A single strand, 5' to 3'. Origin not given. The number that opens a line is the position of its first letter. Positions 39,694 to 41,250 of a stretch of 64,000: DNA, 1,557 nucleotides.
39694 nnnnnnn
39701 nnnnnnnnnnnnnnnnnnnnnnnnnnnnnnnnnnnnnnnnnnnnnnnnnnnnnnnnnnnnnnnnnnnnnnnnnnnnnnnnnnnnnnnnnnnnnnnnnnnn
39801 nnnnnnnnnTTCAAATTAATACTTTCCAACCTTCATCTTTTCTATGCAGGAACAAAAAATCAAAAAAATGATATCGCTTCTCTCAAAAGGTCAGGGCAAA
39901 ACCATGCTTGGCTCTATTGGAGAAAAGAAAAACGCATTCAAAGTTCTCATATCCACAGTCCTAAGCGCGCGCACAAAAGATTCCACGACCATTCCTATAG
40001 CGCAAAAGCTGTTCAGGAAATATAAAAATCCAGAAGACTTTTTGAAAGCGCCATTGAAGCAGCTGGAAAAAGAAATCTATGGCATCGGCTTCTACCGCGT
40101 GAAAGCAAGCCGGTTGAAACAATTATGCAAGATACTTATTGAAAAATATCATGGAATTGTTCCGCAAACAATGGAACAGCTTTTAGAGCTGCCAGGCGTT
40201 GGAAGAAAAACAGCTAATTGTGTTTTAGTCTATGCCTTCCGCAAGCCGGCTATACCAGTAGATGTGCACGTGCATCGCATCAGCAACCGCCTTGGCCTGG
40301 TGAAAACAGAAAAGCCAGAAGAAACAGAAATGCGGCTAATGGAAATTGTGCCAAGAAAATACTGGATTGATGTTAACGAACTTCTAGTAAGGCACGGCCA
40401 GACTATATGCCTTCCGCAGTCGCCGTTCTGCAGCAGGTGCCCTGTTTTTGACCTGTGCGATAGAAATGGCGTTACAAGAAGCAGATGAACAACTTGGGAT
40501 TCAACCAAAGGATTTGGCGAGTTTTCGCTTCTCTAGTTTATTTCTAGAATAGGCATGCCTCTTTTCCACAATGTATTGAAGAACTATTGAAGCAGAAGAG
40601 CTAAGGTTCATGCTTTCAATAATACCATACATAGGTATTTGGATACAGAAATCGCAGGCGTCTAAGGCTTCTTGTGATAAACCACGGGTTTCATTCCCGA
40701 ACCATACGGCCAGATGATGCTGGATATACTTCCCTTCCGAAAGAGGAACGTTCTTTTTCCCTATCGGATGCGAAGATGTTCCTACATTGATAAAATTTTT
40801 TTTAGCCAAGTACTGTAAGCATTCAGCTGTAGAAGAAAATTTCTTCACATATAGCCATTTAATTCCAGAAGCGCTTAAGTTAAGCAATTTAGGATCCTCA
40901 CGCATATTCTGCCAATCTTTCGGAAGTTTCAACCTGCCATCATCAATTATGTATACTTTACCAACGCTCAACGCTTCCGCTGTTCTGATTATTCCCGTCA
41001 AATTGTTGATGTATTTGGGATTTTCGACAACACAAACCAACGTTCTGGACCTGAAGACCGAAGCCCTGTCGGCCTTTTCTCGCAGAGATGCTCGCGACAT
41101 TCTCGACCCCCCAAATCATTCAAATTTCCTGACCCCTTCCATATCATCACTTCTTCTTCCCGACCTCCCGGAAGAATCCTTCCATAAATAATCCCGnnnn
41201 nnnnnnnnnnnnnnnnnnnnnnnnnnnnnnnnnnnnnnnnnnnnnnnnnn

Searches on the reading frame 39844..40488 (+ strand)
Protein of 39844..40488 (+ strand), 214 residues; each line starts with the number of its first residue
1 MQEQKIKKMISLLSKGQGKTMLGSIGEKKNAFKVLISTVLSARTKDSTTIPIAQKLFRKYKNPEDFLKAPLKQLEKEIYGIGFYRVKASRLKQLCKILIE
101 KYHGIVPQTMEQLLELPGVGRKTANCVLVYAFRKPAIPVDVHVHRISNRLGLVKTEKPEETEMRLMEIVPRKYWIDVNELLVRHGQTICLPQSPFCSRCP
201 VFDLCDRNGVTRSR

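Call 67: search_protein_families(library=pfam, proteins=[window:39844-40488:+], max_evalue=0.001)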
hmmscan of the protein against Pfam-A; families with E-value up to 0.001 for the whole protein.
window:39844-40488:+ (214 aa): 2 families
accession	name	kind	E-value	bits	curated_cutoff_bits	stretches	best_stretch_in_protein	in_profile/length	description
PF00730.31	HhH-GPD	-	3.2e-28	98.7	26.2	1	36-170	1-107/108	HhH-GPD superfamily base excision DNA repair protein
PF00633.29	HHH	-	6.8e-10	38.7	24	1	101-130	1-30/30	Helix-hairpin-helix motif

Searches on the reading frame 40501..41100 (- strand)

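Call 68: search_protein_families(library=pfam, proteins=[window:40501-41100:-], max_evalue=0.001)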
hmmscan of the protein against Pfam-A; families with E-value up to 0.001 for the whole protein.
window:40501-41100:- (199 aa): 1 family
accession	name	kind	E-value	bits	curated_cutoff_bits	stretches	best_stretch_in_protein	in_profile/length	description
PF00588.24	SpoU_methylase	-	2.7e-27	96.1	29.7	1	21-174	2-141/142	SpoU rRNA Methylase family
